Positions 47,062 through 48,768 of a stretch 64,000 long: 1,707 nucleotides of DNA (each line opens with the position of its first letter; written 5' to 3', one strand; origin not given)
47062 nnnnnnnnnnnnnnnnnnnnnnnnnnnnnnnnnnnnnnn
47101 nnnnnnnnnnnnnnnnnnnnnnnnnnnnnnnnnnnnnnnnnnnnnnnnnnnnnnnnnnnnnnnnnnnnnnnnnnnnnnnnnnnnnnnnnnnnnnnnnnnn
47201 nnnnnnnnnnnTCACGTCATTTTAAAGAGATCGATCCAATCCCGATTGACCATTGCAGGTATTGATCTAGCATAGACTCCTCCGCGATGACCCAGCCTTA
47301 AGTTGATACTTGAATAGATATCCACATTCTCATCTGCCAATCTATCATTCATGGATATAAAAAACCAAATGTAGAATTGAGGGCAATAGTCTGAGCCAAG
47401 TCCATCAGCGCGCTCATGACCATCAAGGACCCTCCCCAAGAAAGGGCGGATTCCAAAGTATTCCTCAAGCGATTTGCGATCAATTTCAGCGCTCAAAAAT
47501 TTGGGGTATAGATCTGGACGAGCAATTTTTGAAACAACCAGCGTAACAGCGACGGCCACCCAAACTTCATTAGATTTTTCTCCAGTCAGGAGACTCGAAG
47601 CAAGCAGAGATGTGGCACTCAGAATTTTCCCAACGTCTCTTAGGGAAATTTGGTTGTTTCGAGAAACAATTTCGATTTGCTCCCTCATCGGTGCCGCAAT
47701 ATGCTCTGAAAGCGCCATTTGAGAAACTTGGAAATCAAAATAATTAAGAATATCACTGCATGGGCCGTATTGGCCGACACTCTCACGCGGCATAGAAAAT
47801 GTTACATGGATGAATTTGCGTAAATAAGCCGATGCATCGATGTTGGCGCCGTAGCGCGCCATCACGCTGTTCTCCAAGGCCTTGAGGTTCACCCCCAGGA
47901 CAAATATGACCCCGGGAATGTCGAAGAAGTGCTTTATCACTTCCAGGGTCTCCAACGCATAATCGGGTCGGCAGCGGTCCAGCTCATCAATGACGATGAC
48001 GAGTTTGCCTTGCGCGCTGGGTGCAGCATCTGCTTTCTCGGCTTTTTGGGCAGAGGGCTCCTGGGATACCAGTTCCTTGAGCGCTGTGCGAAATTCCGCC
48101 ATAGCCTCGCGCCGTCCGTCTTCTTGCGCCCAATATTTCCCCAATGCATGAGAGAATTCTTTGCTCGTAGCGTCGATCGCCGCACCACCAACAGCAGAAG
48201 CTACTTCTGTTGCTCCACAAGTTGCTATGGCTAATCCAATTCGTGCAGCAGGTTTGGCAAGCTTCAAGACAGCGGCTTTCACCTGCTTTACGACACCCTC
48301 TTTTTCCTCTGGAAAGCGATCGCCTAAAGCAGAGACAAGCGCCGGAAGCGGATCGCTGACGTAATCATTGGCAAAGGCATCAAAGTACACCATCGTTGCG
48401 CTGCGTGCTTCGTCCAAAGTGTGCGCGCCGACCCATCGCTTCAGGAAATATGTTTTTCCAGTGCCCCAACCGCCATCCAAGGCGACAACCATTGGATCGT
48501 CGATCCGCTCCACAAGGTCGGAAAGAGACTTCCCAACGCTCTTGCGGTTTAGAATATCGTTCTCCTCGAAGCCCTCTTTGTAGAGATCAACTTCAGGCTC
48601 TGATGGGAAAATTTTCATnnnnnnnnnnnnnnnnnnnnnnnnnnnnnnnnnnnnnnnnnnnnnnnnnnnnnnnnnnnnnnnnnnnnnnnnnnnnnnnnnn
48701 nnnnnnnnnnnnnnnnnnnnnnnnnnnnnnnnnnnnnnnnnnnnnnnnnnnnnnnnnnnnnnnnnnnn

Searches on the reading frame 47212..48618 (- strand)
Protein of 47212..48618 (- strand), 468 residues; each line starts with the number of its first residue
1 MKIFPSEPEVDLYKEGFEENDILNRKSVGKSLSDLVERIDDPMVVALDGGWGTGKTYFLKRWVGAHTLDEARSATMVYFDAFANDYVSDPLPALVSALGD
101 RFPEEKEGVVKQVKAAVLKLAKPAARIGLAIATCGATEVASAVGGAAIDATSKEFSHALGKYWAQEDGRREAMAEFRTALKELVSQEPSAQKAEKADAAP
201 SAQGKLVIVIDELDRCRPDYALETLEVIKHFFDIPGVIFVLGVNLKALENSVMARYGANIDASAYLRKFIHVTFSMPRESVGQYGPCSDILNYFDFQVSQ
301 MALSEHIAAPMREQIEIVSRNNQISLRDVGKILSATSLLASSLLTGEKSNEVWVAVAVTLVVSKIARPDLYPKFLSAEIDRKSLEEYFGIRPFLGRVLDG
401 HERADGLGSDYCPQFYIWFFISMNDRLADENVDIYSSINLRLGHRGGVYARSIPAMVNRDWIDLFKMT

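Call 3: search_protein_families(library=pfam, proteins=[window:47212-48618:-], max_evalue=0.1)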
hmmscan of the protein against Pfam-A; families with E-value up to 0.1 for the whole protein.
window:47212-48618:- (468 aa): 7 families
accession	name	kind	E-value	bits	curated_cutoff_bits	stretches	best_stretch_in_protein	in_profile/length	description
PF07693.20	KAP_NTPase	-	5.1e-38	131.4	20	1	27-337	3-287/293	KAP family P-loop domain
PF13401.12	AAA_22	-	7.5e-05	23.5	27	0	43-122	6-84/130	AAA domain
PF25199.1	nSTAND_NTPase5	-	0.0017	18.6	34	0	19-78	16-75/145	Novel STAND NTPase 5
PF24883.2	NPHP3_N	-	0.0035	18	24.8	0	194-231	114-149/164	Nephrocystin 3, N-terminal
PF02367.23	TsaE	-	0.0057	17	26.6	1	33-82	12-62/128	Threonylcarbamoyl adenosine biosynthesis protein TsaE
PF13191.12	AAA_16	-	0.0081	17.1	32.6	1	31-219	11-147/167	AAA ATPase domain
PF13173.12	AAA_14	-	0.016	15.6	27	0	44-90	4-48/129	AAA domain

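Call 4: search_protein_families(library=padloc, proteins=[window:47212-48618:-], max_evalue=0.1)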
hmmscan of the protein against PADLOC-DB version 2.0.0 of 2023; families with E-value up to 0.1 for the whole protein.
window:47212-48618:- (468 aa): 10 families
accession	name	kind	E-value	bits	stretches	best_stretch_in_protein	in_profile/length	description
PDLC04959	PDC-S20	-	4.8e-83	278.2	1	6-388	6-370/464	-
PDLC04956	PDC-S20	-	4.7e-58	195.7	1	16-391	7-373/450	-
PDLC04957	PDC-S20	-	5.5e-32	109.8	1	18-339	3-312/446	-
PDLC04958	PDC-S20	-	2.5e-27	94.3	1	21-341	4-312/458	-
PDLC02361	PifA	-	2.1e-18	64.3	1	37-279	33-256/720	PifA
PDLC02209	QatA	-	1e-16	58.7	1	20-277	10-282/646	-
PDLC02210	QatA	-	4.3e-13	46.6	1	19-281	8-282/593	-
PDLC05030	PDC-S49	-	0.0026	14.5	1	26-64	4-42/629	-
PDLC05031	PDC-S49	-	0.0037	14.2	1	45-66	27-48/624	-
PDLC05029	PDC-S49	-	0.028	11.2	1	44-64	25-45/619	-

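Call 8: search_protein_families(library=ncbifam, proteins=[window:47212-48618:-], max_evalue=0.01)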
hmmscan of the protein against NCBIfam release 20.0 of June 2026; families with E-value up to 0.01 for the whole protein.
window:47212-48618:- (468 aa): 1 family
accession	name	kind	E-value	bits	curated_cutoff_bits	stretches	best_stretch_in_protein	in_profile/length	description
NF041923.1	QatA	equivalog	3.1e-18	65.8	600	1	21-278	11-282/628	Qat anti-phage system ATPase QatA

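Call 53: search_protein_families(library=phrogs, proteins=[window:47212-48618:-], max_evalue=0.001)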
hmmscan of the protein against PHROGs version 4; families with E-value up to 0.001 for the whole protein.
window:47212-48618:- (468 aa): 1 family
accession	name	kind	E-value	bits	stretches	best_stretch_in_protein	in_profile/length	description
phrog_8614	-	unknown function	3.6e-71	241.6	1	16-388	15-384/489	-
